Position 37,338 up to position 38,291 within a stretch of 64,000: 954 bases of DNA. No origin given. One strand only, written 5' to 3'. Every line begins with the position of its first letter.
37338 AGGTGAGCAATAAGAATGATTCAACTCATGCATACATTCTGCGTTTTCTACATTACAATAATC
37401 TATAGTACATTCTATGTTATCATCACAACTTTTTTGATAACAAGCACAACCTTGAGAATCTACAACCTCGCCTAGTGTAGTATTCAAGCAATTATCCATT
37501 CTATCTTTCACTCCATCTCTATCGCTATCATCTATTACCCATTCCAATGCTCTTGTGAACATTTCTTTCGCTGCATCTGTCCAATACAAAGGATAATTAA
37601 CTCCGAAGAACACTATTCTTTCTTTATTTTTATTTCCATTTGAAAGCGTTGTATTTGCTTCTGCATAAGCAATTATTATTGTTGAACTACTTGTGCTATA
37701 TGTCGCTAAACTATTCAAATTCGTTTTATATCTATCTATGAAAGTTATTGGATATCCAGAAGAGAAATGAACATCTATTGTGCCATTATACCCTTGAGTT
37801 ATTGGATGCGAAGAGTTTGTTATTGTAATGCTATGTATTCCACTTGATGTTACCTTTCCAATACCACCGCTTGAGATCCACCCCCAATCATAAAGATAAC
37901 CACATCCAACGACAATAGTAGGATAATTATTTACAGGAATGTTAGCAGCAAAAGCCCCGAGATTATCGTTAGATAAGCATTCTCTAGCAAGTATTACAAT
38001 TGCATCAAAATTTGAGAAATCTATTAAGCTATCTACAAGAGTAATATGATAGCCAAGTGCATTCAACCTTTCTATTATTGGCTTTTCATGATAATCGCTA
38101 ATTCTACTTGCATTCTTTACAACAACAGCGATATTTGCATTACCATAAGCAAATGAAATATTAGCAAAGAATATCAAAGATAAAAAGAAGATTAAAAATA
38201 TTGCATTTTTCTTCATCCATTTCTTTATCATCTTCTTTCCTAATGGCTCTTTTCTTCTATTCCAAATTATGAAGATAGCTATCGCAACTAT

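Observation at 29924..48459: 18.5-kb one-strand island of 11 modular secreted/anchored Cys- and Thr-rich surface proteins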

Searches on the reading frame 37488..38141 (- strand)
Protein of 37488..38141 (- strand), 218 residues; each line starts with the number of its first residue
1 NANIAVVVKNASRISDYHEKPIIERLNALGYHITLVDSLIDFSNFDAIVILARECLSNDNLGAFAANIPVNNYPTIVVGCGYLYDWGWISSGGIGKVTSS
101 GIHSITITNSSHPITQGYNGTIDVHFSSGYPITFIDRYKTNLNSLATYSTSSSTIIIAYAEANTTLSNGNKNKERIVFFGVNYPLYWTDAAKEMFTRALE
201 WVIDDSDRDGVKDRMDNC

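Call 41: find_homologous_proteins(query=window:37488-38141:-, max_evalue=0.001)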
Query seq(218 aa): 188 candidates shared short words with the query, none scored E <= 0.001.

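Call 47: find_homologous_proteins(query=A2, max_evalue=0.001)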
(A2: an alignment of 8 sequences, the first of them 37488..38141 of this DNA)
Query A2 (8 sequences) (218 aa, profile of the alignment): 1 proteins with E <= 0.001 among 2888 candidates.
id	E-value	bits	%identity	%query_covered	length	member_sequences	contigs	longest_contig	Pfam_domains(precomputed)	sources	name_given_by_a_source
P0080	3.5e-71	257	38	93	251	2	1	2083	-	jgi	-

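Call 48: search_protein_families(library=pfam, alignment_id=A2, max_evalue=10)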
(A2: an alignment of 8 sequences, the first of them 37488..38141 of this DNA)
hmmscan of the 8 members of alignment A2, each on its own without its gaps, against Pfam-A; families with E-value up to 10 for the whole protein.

A. member 1, window:37488-38141:- (218 aa): 2 families
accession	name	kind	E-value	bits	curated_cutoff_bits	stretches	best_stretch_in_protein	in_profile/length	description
PF24058.1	DUF7359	-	0.068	13.4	27.5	1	104-190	15-104/123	Domain of unknown function (DUF7359)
PF02412.23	TSP_3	-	0.11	12.7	25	1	204-218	14-28/36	Thrombospondin type 3 repeat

B. families by the number of members that match (of 8 scanned): 9 families
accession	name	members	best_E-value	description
PF03698.18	UPF0180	2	0.026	Uncharacterised protein family (UPF0180)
PF02412.23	TSP_3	2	0.04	Thrombospondin type 3 repeat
PF01842.31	ACT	1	0.044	ACT domain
PF24058.1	DUF7359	1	0.068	Domain of unknown function (DUF7359)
PF01609.27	DDE_Tnp_1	1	0.13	Transposase DDE domain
PF01264.26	Chorismate_synt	1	0.26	Chorismate synthase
PF08194.17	DIM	1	0.29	DIM protein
PF12763.14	EH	1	0.3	EH domain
PF08106.16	Antimicrobial11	1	3.6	Formaecin family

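Call 49: search_solved_structures(query=A2, max_evalue=10)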
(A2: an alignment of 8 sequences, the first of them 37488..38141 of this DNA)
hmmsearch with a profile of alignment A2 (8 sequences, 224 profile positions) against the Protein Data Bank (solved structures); distinct sequences matched with E-value up to 10: 4.
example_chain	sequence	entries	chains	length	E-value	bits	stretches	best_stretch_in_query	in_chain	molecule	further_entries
5but_A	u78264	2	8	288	0.0041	19.9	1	21-57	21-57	Ktr system potassium uptake protein A,Ktr system potassium uptake protein A | Ktr system potassium uptake protein A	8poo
7pu4_A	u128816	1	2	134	0.53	13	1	23-68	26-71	Ribose ABC transporter, periplasmic ribose-binding protein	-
7qsq_A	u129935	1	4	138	0.57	12.9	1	23-68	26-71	Ribose ABC transporter, periplasmic ribose-binding protein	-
1nml_A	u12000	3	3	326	0.93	12.2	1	129-178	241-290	di-haem cytochrome c peroxidase | Cytochrome c peroxidase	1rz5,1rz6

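Call 67: search_protein_representatives(protein=window:37488-38141:-)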
Query: 218 residues. Proteins with E-value up to 0.001 (for the whole library): 386; up to 1e-10: 91; up to 1e-30: 38. The best 150 are listed.
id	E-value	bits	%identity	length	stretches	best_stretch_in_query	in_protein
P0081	3.6e-136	467.8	96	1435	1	1-218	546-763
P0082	5.0e-72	258.2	53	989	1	2-218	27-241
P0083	1.1e-67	244.0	53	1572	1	3-218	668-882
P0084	2.8e-43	164.2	42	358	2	3-218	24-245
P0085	4.1e-43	163.7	46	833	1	3-218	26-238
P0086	6.2e-42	159.8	40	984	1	2-218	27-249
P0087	1.1e-41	159.0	42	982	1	3-218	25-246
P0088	1.3e-41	158.8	40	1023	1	3-218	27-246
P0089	3.3e-41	157.4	41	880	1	3-218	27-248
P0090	3.9e-41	157.2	41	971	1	3-218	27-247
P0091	6.4e-41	156.5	43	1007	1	3-218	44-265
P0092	2.6e-40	154.5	44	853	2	3-218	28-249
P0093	7.0e-40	153.1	40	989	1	3-218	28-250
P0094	2.1e-39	151.5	40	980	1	2-218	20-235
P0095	3.8e-39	150.7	44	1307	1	2-218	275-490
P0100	1.3e-37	145.7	39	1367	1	2-210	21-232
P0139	7.9e-18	81.0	25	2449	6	16-208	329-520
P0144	7.3e-16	74.6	28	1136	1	13-210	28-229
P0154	1.8e-13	66.8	26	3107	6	24-202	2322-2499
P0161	1.2e-12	64.1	30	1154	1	3-213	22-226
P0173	1.3e-10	57.5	25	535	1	2-216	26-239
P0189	1.5e-09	54.0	26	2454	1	16-211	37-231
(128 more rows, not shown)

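Call 69: search_protein_families(library=pfam, alignment_id=A4, max_evalue=0.001)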
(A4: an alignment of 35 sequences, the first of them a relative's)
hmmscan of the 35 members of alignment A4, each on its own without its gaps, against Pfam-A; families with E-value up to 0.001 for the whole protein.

A. member 1, P0082 (989 aa): 1 family
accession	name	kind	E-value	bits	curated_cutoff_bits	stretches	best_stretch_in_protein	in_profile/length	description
PF19077.6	Big_13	-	0.00015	22.6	27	0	638-682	60-102/102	Bacterial Ig-like domain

B. families by the number of members that match (of 35 scanned): 53 families (the first 25 are shown)
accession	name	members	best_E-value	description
PF17963.7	Big_9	14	3.4e-71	Bacterial Ig domain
PF18911.6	PKD_4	12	7.4e-53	PKD domain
PF11617.13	Cu-binding_MopE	10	2.9e-82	Putative metal-binding motif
PF17892.7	Cadherin_5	10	1.1e-30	Cadherin-like domain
PF17803.7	Cadherin_4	9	5.9e-34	Bacterial cadherin-like domain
PF05345.18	He_PIG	9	6.5e-26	Putative Ig domain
PF07705.17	CARDB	9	1.1e-25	CARDB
PF00801.26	PKD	8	5.1e-20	PKD domain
PF00932.25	LTD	8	3.4e-13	Lamin Tail Domain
PF02412.23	TSP_3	7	5.1e-55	Thrombospondin type 3 repeat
PF10633.15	NPCBM_assoc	7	4.3e-18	NPCBM-associated, NEW3 domain of alpha-galactosidase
PF22352.2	K319L-like_PKD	5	2.6e-39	K319L-like, PKD domain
PF17957.7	Big_7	5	8.9e-09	Bacterial Ig domain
PF00657.28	Lipase_GDSL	3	2.1e-17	GDSL-like Lipase/Acylhydrolase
PF13472.12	Lipase_GDSL_2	3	1.4e-15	GDSL-like Lipase/Acylhydrolase family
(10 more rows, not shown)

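Call 73: search_solved_structures(query=A5, max_evalue=10)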
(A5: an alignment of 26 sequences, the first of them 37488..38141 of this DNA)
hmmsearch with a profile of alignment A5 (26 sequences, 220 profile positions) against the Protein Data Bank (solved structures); distinct sequences matched with E-value up to 10: 1.
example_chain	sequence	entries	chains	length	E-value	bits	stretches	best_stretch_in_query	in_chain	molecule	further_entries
8hi1_E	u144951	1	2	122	0.37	13.9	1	27-61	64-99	Type I-E CRISPR-associated endoribonuclease Cas2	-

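Call 75: list_cluster_members(proteins=[P0082, P0083, P0085, P0100, P0139, P0144, P0154, P0161, P0173, P0189])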
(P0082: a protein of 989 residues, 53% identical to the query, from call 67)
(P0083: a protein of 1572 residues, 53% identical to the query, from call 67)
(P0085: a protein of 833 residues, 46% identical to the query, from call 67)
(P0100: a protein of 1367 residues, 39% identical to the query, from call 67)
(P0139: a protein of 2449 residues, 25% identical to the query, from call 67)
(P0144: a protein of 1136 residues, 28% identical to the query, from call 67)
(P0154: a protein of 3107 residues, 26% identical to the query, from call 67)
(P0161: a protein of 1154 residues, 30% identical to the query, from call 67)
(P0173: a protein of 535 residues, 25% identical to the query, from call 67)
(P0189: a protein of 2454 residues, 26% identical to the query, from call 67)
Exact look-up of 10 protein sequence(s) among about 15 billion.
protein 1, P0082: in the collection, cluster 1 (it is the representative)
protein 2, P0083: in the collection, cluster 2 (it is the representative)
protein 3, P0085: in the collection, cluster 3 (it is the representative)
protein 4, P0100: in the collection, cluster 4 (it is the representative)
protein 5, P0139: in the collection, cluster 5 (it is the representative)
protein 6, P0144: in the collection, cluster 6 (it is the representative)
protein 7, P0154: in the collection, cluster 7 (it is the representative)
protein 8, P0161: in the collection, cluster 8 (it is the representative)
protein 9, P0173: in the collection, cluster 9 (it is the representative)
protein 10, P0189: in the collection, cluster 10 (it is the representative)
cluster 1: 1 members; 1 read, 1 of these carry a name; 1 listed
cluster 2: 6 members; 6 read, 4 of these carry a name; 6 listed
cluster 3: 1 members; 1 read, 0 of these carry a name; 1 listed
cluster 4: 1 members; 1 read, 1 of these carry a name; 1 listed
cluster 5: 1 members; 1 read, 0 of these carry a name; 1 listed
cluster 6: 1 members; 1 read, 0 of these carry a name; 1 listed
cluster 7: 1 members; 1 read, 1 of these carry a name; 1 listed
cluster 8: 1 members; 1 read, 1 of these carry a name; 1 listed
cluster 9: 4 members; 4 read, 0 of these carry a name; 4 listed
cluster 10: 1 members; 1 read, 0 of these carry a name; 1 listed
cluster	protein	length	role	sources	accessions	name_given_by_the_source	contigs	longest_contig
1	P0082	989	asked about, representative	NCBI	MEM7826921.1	MAG: hypothetical protein QXQ40_01710 [Candidatus Aenigmatarchaeota archaeon]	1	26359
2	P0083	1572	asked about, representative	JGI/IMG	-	PGF-pre-PGF domain-containing protein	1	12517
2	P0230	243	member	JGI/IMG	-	hypothetical protein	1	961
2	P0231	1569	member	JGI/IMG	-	PGF-pre-PGF domain-containing protein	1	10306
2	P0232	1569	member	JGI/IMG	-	PGF-pre-PGF domain-containing protein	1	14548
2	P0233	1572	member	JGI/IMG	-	-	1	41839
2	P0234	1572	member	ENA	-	-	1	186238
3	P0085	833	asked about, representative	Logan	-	-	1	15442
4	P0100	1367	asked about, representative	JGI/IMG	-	hypothetical protein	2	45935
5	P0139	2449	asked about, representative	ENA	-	-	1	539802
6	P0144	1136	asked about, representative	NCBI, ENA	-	-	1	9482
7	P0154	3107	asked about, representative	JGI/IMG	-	lysophospholipase L1-like esterase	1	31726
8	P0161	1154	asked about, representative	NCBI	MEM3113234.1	MAG: putative Ig domain-containing protein [Candidatus Pacearchaeota archaeon]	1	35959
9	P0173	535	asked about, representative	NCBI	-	-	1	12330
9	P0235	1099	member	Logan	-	-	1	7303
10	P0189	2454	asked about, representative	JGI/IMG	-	-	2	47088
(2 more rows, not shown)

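Call 82: predict_structure(alignment_id=A5)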
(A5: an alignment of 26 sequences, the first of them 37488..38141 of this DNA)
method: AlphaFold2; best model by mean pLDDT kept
length: 218 residues; sequences in the alignment: 26
mean_pLDDT: 92.9   pTM: 0.90
mean pLDDT of the five models: 92.9, 92.6, 91.5, 90.9, 90.7
residues with pLDDT >= 90: 181; 70-90: 25; 50-70: 12; < 50: 0
segments of 3 or more residues with pLDDT < 50: none
pLDDT, mean of each block of 10 residues (from residue 1): 95 95 97 97 97 84 94 96 95 92 96 97 93 96 96 95 97 97 96 98 75 63
secondary structure, 60 per line:
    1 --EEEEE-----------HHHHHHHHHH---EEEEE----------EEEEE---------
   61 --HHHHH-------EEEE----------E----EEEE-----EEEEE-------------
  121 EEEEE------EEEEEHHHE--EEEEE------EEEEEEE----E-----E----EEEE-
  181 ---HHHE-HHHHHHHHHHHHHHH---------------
elements in order: E3-7 H19-28 E32-36 E47-51 H63-67 E75-78 E94-97 E103-107 E121-125 E132-136 E143-147 E154-160 E176-179 H189-203

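Call 85: fold_search(model_id=the predicted structure, library=pdb)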
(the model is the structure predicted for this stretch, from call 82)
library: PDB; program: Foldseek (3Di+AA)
matches with E <= 10: 1024; with E <= 0.001: 61
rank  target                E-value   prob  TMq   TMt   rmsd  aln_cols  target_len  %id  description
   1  4pxy_A                9.7e-07  1.00  0.57  0.51   5.8       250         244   10  Crystal structure of a Putative thua-like protein (BACUNI_01602) from Bacteroides uniformis ATCC 8492 at 1.50 A resolu (released 2014-04-23)
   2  2a9v_B                1.8e-06  1.00  0.58  0.63   6.0       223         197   15  Crystal structure of a putative gmp synthase subunit a protein (ta0944m) from thermoplasma acidophilum at 2.45 A resol (released 2005-08-02)
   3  8rp2_BBB              1.9e-06  1.00  0.55  0.63   5.2       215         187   11  Aminodeoxychorismate synthase complex from Escherichia coli, with EDTA added (released 2025-01-29)
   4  1qdl_B                2.2e-06  1.00  0.59  0.65   4.6       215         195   12  THE CRYSTAL STRUCTURE OF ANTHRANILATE SYNTHASE FROM SULFOLOBUS SOLFATARICUS (released 1999-08-18)
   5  3d54_D                2.5e-06  1.00  0.52  0.53   6.3       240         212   14  Structure of PurLQS from Thermotoga maritima (released 2008-07-22)
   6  2d7j                  2.6e-06  1.00  0.59  0.67   4.1       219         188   14  Crystal Structure Analysis of Glutamine Amidotransferase from Pyrococcus horikoshii OT3 (released 2006-11-21)
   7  4jqs_A                2.8e-06  1.00  0.56  0.51   5.9       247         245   10  Crystal structure of a Putative thua-like protein (BACUNI_01602) from Bacteroides uniformis ATCC 8492 at 2.30 A resolu (released 2013-05-08)
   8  1t0b_F                3.2e-06  1.00  0.55  0.51   7.5       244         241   11  Structure of ThuA-like protein from Bacillus stearothermophilus (released 2004-08-03)
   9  2a9v_C                3.4e-06  1.00  0.61  0.66   4.2       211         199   15  Crystal structure of a putative gmp synthase subunit a protein (ta0944m) from thermoplasma acidophilum at 2.45 A resol (released 2005-08-02)
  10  1t0b_G                3.6e-06  1.00  0.56  0.51   7.1       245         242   11  Structure of ThuA-like protein from Bacillus stearothermophilus (released 2004-08-03)
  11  2gk3_E                3.6e-06  1.00  0.55  0.49   8.4       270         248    9  Cytoplasmic Protein STM3548 from Salmonella typhimurium (released 2006-05-02)
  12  2gk3_A                4.6e-06  1.00  0.55  0.50   8.8       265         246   10  Cytoplasmic Protein STM3548 from Salmonella typhimurium (released 2006-05-02)
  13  6c26_B                4.6e-06  1.00  0.56  0.34   6.3       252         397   12  The Cryo-EM structure of a eukaryotic oligosaccharyl transferase complex (released 2018-01-31)
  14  2a9v_D                5.9e-06  1.00  0.57  0.61   6.0       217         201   13  Crystal structure of a putative gmp synthase subunit a protein (ta0944m) from thermoplasma acidophilum at 2.45 A resol (released 2005-08-02)
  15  2a9v_A                6.7e-06  1.00  0.57  0.62   6.0       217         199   13  Crystal structure of a putative gmp synthase subunit a protein (ta0944m) from thermoplasma acidophilum at 2.45 A resol (released 2005-08-02)
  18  1t0b_A                9.2e-06  1.00  0.54  0.49   7.8       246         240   10  Structure of ThuA-like protein from Bacillus stearothermophilus (released 2004-08-03)
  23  5fms_B                2.2e-05  1.00  0.55  0.54   5.6       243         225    9  mmIFT52 N-terminal domain (released 2016-03-09)
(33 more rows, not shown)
